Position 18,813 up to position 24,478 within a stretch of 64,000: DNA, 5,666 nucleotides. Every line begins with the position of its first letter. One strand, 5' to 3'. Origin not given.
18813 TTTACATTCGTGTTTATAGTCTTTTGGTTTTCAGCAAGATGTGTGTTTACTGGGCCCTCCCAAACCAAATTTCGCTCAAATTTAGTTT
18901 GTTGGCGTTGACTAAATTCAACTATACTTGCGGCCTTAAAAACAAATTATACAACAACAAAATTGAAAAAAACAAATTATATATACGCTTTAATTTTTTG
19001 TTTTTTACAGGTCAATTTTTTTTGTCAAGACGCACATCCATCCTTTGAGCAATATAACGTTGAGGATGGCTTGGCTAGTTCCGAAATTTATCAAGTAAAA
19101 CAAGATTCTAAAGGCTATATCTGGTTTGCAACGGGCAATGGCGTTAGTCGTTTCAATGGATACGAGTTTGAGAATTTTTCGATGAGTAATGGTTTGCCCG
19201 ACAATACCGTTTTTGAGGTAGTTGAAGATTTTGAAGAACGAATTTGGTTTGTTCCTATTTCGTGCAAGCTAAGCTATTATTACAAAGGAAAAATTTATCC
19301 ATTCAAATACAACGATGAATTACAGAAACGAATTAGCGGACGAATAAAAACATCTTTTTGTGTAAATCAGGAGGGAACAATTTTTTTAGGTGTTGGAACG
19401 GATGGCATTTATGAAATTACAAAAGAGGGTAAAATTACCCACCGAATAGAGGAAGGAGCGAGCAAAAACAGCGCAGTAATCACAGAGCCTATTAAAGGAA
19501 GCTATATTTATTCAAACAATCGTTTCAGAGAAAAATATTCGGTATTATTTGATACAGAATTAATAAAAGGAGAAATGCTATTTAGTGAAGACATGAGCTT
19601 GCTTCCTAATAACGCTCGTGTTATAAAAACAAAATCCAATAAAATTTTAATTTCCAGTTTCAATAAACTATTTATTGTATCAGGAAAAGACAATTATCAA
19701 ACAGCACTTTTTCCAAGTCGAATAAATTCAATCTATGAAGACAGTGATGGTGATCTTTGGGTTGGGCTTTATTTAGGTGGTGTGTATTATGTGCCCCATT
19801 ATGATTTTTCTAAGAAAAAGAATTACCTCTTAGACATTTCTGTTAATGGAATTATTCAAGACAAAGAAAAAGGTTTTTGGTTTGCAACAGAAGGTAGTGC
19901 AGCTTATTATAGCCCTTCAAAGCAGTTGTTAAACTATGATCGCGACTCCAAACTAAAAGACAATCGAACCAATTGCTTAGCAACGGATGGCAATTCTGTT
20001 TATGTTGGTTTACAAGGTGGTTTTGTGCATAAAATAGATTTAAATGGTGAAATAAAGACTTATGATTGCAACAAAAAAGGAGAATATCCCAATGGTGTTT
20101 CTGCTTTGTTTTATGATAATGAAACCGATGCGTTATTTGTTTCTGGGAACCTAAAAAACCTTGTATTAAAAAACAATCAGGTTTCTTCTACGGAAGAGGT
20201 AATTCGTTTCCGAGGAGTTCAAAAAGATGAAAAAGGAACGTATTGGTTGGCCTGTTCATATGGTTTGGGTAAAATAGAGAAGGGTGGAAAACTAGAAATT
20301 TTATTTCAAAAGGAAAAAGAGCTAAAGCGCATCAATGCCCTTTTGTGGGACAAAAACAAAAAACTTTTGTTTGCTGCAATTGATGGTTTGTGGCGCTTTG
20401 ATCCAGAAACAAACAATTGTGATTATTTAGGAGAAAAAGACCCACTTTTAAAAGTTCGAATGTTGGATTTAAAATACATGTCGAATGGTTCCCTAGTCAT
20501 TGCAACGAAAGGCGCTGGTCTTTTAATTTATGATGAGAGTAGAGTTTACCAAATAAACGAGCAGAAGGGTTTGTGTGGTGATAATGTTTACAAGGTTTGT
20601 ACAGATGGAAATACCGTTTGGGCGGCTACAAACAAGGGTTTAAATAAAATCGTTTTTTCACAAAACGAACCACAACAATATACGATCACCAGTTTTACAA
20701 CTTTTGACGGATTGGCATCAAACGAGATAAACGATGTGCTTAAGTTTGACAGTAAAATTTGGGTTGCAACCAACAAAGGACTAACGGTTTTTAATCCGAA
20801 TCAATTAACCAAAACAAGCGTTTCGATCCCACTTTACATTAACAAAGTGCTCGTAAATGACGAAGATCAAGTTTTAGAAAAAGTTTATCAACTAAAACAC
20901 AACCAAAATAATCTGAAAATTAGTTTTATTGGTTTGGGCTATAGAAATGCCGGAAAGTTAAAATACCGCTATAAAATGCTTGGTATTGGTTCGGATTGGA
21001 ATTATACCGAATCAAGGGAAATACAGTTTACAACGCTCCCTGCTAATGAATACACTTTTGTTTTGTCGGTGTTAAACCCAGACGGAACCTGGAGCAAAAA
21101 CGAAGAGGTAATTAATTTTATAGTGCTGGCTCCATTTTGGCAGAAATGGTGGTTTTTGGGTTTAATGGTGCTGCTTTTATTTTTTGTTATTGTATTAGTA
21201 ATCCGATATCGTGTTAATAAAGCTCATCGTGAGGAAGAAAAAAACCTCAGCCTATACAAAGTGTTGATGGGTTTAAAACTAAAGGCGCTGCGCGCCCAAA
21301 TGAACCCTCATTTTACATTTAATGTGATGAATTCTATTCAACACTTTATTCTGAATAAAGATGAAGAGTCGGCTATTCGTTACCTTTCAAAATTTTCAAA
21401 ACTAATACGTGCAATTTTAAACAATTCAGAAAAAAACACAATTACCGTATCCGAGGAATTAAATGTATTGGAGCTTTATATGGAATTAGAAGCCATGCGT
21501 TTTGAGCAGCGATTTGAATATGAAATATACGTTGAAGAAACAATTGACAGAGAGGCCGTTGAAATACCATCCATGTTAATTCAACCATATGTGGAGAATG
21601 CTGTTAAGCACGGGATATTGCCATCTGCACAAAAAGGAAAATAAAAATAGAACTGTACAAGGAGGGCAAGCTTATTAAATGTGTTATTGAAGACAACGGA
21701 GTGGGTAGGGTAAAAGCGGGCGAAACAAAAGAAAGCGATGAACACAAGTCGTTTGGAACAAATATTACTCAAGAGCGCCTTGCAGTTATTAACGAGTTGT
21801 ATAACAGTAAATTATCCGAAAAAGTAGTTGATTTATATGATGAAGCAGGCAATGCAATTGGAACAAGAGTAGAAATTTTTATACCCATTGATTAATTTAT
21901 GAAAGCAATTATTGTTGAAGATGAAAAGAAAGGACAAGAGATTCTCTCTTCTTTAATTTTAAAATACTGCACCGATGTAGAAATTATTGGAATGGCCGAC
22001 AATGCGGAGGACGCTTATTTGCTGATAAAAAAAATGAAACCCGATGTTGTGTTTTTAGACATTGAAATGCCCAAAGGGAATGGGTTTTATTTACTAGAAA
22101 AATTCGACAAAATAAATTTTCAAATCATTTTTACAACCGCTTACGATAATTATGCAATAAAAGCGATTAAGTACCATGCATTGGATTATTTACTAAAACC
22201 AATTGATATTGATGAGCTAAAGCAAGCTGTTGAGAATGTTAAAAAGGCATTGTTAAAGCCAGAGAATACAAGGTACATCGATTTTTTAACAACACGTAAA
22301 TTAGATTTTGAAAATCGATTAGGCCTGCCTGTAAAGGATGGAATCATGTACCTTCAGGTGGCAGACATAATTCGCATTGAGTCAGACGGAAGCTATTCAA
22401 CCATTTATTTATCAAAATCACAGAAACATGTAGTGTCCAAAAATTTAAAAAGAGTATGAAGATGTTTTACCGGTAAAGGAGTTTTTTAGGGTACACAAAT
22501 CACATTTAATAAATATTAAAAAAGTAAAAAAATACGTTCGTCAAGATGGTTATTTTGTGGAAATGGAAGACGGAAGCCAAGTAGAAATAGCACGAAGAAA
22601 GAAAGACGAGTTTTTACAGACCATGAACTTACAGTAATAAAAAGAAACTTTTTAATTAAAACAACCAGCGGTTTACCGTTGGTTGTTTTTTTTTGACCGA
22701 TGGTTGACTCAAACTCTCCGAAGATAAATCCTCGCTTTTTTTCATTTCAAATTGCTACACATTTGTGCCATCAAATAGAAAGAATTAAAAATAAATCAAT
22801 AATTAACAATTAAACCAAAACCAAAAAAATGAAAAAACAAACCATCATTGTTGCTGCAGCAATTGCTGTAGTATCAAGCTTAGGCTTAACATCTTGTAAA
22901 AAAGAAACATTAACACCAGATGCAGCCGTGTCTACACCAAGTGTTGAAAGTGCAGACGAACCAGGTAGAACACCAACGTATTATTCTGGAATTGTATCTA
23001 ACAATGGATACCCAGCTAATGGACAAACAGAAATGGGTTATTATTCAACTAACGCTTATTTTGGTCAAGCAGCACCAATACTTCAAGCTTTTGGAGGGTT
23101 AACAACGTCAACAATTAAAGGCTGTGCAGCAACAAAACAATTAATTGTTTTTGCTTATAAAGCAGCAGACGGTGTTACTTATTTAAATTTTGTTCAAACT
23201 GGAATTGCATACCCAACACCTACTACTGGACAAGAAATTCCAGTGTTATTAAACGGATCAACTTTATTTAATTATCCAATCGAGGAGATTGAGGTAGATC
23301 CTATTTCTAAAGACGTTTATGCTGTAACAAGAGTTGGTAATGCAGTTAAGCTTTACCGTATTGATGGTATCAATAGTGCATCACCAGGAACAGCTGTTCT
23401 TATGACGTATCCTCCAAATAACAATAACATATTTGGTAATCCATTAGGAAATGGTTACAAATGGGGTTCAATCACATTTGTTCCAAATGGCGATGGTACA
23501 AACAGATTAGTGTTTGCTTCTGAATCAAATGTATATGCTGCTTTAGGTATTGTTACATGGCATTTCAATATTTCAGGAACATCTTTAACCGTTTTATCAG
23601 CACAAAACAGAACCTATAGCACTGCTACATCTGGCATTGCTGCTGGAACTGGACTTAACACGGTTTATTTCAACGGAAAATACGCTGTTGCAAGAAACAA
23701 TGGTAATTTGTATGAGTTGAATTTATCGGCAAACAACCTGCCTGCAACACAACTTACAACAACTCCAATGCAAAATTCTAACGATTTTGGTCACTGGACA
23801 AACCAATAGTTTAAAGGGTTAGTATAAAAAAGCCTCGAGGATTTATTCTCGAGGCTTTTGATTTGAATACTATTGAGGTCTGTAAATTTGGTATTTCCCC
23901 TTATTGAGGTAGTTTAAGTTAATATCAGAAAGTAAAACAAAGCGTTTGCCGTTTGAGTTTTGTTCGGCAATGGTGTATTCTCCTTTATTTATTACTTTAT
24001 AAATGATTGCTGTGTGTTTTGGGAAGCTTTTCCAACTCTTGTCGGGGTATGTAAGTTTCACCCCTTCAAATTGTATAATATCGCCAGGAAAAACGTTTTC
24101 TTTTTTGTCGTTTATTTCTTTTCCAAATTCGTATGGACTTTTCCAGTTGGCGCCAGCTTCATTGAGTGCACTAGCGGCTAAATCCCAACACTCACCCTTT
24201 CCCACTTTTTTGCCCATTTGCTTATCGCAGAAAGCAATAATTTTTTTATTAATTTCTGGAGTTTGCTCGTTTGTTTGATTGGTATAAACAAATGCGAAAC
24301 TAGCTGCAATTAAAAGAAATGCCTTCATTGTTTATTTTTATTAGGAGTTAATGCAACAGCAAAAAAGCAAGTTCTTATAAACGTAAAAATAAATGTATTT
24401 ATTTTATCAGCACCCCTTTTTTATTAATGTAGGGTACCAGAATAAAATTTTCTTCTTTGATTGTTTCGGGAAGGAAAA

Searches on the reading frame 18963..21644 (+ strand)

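Call 43: search_protein_families(library=pfam, proteins=[window:18963-21644:+], max_evalue=0.001)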
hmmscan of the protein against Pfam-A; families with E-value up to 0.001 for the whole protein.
window:18963-21644:+ (893 aa): 3 families
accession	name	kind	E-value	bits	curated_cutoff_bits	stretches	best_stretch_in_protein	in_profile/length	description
PF06580.19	His_kinase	-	1.9e-22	79.7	25.2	1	772-851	2-81/81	Histidine kinase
PF07494.17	Reg_prop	-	1.8e-21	73.9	20.4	1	249-268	2-21/24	Two component regulator propeller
PF07495.19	Y_Y_Y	-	7.3e-11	42.3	26.6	1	660-722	2-65/65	Y_Y_Y domain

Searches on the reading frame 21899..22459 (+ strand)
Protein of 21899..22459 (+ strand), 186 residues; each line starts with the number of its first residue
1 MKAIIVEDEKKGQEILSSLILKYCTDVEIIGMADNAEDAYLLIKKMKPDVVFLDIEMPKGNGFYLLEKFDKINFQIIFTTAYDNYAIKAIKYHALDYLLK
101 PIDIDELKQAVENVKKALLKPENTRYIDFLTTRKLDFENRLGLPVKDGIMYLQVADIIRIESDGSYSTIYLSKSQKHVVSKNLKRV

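Call 43: search_protein_families(library=pfam, proteins=[window:21899-22459:+], max_evalue=0.001)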
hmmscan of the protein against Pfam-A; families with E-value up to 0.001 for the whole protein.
window:21899-22459:+ (186 aa): 1 family
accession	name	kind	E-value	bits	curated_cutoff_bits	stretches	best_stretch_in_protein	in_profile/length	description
PF00072.30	Response_reg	-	3.6e-21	75.8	30.2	1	4-112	2-111/111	Response regulator receiver domain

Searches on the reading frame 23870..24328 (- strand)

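Call 3: search_protein_families(library=pfam, proteins=[window:23870-24328:-], max_evalue=0.01)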
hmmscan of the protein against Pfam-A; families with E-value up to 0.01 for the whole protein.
window:23870-24328:- (152 aa): 2 families
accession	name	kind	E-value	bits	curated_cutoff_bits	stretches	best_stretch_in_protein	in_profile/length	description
PF25459.1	AIM3_BBC1_C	-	6.8e-18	65.5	27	1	25-151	22-170/180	AIM3/BBC1 Cysteine proteinase-fold domain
PF05257.22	CHAP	-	7.7e-06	26.8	26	1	42-124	6-81/81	CHAP domain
